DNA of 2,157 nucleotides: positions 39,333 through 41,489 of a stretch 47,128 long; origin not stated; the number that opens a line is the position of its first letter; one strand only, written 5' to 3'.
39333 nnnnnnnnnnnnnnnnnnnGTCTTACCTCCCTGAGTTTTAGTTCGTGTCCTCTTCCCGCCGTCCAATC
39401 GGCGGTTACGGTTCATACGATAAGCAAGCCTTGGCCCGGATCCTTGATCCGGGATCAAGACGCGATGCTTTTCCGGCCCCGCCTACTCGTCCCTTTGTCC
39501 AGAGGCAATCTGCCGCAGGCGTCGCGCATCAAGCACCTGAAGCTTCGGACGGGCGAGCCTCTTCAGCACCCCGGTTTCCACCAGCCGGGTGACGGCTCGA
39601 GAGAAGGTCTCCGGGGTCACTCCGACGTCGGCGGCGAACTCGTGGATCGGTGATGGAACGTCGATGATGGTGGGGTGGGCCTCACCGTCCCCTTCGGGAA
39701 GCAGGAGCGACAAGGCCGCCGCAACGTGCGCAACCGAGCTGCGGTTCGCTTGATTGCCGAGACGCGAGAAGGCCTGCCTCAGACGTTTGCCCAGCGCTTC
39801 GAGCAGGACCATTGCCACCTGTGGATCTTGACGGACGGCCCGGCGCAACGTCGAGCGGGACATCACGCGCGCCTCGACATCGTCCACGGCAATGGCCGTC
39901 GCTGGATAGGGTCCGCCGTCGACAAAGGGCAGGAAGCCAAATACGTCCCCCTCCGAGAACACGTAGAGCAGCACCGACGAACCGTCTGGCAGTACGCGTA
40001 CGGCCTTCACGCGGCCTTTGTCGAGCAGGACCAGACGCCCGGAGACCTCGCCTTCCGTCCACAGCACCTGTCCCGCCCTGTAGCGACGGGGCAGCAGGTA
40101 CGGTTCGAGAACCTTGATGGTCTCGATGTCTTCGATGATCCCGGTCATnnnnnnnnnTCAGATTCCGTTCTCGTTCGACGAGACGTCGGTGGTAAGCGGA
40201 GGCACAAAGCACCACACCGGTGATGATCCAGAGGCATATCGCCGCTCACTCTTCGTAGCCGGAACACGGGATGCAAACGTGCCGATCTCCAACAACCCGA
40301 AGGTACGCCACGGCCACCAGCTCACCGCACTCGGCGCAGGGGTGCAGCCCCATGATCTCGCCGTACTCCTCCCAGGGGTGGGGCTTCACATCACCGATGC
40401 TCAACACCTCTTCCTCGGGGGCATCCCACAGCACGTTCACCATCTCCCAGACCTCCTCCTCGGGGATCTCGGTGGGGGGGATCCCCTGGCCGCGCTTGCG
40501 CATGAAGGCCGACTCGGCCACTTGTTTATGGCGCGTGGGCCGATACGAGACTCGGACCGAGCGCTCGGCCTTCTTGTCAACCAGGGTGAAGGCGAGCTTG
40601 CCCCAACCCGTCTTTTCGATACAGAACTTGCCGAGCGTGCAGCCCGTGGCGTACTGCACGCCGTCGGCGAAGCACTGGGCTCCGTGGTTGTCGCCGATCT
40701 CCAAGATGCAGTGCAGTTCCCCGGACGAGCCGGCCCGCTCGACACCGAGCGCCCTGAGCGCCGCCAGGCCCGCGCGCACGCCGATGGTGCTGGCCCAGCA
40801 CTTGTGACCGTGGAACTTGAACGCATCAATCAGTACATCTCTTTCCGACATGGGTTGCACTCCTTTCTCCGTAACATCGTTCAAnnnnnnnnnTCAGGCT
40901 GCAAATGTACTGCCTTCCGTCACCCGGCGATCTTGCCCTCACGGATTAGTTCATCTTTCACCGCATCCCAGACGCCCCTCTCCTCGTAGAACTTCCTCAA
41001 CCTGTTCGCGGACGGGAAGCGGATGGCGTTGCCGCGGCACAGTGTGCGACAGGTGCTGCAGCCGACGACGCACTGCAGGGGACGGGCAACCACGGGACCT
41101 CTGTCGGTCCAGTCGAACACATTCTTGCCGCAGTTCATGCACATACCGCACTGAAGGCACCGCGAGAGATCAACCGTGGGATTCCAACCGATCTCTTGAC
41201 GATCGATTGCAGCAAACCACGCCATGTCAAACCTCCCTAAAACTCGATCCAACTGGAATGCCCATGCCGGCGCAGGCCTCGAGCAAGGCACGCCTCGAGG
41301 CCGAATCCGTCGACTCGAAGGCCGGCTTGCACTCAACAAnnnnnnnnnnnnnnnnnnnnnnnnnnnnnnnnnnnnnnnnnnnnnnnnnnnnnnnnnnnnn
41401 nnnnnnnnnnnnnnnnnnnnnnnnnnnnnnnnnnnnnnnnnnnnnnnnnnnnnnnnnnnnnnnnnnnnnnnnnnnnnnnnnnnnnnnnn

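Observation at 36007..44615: ArsR/Crp-controlled cluster joining YeeE/YedE, two TauE/SafE, rhodanese, two FmdE-like Zn-ribbon proteins, Fe-S proteins and a DUF2490 OM protein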

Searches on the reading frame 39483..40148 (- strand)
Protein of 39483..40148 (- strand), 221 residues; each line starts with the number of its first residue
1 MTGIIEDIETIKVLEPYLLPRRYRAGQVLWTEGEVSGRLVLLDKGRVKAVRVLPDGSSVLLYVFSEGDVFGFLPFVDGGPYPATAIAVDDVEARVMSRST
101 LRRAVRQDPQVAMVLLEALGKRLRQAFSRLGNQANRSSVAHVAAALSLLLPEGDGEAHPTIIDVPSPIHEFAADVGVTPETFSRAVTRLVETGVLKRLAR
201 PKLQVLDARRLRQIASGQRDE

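Call 3: search_protein_families(library=pfam, proteins=[window:39483-40148:-], max_evalue=0.01)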
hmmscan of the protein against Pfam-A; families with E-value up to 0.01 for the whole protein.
window:39483-40148:- (221 aa): 3 families
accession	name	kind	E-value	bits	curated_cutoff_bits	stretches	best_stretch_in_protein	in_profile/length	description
PF00027.35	cNMP_binding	-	2.7e-20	72.6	27.5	1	21-108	2-89/89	Cyclic nucleotide-binding domain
PF13545.12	HTH_Crp_2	-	7.8e-09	35.8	27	1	143-214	4-70/70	Crp-like helix-turn-helix domain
PF13338.12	AbiEi_4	-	0.0027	18.2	25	0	171-200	19-43/49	Transcriptional regulator, AbiEi antitoxin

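Call 5: search_protein_families(library=ncbifam, proteins=[window:39483-40148:-], max_evalue=0.01)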
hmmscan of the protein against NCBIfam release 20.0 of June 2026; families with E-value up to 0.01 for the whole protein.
window:39483-40148:- (221 aa): 11 families
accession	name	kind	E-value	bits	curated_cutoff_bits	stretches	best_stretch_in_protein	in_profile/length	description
NF050806.1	TransRegFixKCaul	equivalog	2.6e-16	59.5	300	1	21-215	26-214/215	transcriptional regulator FixK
NF006901.0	PRK09392.1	equivalog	9.6e-12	44.7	211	1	23-216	35-222/236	transcriptional activator FtrB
NF008732.0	PRK11753.1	equivalog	2.3e-09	37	266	1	20-196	25-202/214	cAMP-activated global transcriptional regulator CRP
TIGR03697.1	NtcA_cyano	equivalog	2.7e-09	37.1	244.95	1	27-208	2-185/193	global nitrogen regulator NtcA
NF045989.1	TransRegFnrLRhodb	equivalog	1.4e-07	31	300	1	9-217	27-237/245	transcriptional regulator FnrL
NF041163.2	encap_f2b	equivalog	6.9e-07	28.7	400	1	6-133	83-210/450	family 2B encapsulin nanocompartment shell protein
NF050815.1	TransActFtrBCaul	equivalog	1.4e-06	27.7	300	1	21-194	35-204/251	transcriptional activator FtrB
TIGR03896.1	cyc_nuc_ocin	subfamily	3e-06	26.8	161.05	1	21-131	164-278/317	bacteriocin-type transport-associated protein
NF058543.1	ActPatMycb56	equivalog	4.3e-06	25.8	460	1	9-123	10-122/317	acetyltransferase Pat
NF053664.1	TransRegPtrACyano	equivalog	8.7e-05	21.9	300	1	41-204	32-189/196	Crp/Fnr family transcriptional regulator PtrA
NF052518.1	TransRegLdrP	equivalog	0.00016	21.7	300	1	22-106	3-91/195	transcriptional regulator LdrP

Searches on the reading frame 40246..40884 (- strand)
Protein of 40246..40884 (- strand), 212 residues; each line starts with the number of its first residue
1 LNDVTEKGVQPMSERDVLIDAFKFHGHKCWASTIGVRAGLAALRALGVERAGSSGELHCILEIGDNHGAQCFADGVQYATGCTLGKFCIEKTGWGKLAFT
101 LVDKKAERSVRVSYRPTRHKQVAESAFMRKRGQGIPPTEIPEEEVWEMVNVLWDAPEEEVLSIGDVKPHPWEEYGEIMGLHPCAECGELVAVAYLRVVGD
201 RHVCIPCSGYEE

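Call 3: search_protein_families(library=pfam, proteins=[window:40246-40884:-], max_evalue=0.01)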
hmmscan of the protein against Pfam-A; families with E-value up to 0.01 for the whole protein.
window:40246-40884:- (212 aa): 2 families
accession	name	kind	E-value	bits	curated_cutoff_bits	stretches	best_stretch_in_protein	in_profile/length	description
PF02663.19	FmdE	-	5.1e-28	98.2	22.9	1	24-161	1-132/133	FmdE, Molybdenum formylmethanofuran dehydrogenase operon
PF01258.23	zf-dskA_traR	-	2.1e-05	24.8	24.9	1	180-209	5-32/36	Prokaryotic dksA/traR C4-type zinc finger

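Call 5: search_protein_families(library=ncbifam, proteins=[window:40246-40884:-], max_evalue=0.01)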
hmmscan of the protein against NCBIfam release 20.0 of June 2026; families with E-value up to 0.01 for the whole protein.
window:40246-40884:- (212 aa): 0 families

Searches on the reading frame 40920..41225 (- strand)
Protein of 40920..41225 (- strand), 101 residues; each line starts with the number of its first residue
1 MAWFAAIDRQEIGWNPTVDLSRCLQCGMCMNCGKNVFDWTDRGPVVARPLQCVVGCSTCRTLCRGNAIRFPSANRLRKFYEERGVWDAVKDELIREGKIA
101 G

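Call 90: search_protein_families(library=pfam, proteins=[window:40920-41225:-], max_evalue=10)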
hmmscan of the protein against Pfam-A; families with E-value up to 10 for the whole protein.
window:40920-41225:- (101 aa): 9 families
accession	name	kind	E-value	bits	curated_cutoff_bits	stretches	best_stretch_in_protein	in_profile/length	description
PF13187.11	Fer4_9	-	0.0008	19.8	27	1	22-68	1-52/52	4Fe-4S dicluster domain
PF00037.32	Fer4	-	0.0015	18.7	21.1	2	16-30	1-15/24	4Fe-4S binding domain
PF12797.12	Fer4_2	-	0.0033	17.7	24.5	2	14-30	1-17/22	4Fe-4S binding domain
PF12838.12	Fer4_7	-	0.013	16.4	27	3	52-75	2-24/52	4Fe-4S dicluster domain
PF12837.12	Fer4_6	-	0.016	15.6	25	1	16-31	2-17/24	4Fe-4S binding domain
PF13183.11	Fer4_8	-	0.03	15.3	27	1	20-44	2-16/68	4Fe-4S dicluster domain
PF13370.11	Fer4_13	-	0.085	14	24.5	1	18-43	1-26/58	4Fe-4S single cluster domain of Ferredoxin I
PF14697.11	Fer4_21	-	0.54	10.9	35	1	18-68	3-57/59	4Fe-4S dicluster domain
PF13237.11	Fer4_10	-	2.2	8.7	25.5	0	48-67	5-25/53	4Fe-4S dicluster domain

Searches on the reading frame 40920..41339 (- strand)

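Call 3: search_protein_families(library=pfam, proteins=[window:40920-41339:-], max_evalue=0.01)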
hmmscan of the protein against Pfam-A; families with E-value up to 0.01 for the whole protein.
window:40920-41339:- (139 aa): 3 families
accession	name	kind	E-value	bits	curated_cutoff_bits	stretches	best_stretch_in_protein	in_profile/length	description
PF00037.32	Fer4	-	0.00024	21.2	21.1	0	54-68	1-15/24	4Fe-4S binding domain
PF13187.11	Fer4_9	-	0.0012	19.2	27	1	60-106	1-52/52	4Fe-4S dicluster domain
PF12797.12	Fer4_2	-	0.0085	16.4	24.5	0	52-68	1-17/22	4Fe-4S binding domain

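Call 5: search_protein_families(library=ncbifam, proteins=[window:40920-41339:-], max_evalue=0.01)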
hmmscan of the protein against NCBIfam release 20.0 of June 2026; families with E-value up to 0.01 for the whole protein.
window:40920-41339:- (139 aa): 10 families
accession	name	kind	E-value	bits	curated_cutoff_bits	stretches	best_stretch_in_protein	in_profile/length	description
NF041778.1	hetero_SS_HdrA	equivalog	2.6e-06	25.6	1400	1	54-117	582-644/771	ferredoxin:CoB-CoM heterodisulfide reductase subunit HdrA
NF042909.1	FMH_DH_FwdF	exception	7.6e-05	22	375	1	47-113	213-281/336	tungsten-dependent formylmethanofuran dehydrogenase subunit FwdF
NF040864.1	HgcB_ferredoxin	equivalog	0.00013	21.7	99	1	57-108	12-63/93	mercury methylation ferredoxin HgcB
TIGR02700.1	flavo_MJ0208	hypoth_equivalog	0.00023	20.5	251.35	1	55-107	144-195/234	dihydromethanopterin reductase (acceptor)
TIGR01971.1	NuoI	subfamily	0.00046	19.8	113.05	0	53-70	75-93/121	NADH-quinone oxidoreductase, chain I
NF041891.1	hdrA_Methbact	equivalog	0.0009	17.6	1300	1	55-124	568-636/762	ferredoxin:CoB-CoM heterodisulfide reductase subunit HdrA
NF038196.1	ferrodoxin_EFR1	subfamily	0.0017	18.4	75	1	54-113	180-236/242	EFR1 family ferrodoxin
TIGR02179.1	PorD_KorD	subfamily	0.0094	16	60.05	0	53-107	19-73/78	2-oxoacid:acceptor oxidoreductase, delta subunit, pyruvate/2-ketoisovalerate family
TIGR04395.1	cutC_activ_rSAM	equivalog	0.0094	15.2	360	0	51-108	46-105/309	choline TMA-lyase-activating enzyme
NF043069.1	T4HPD_activ_SAM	equivalog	0.0095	15.3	425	0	48-107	40-98/299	trans-4-hydroxy-L-proline dehydratase activase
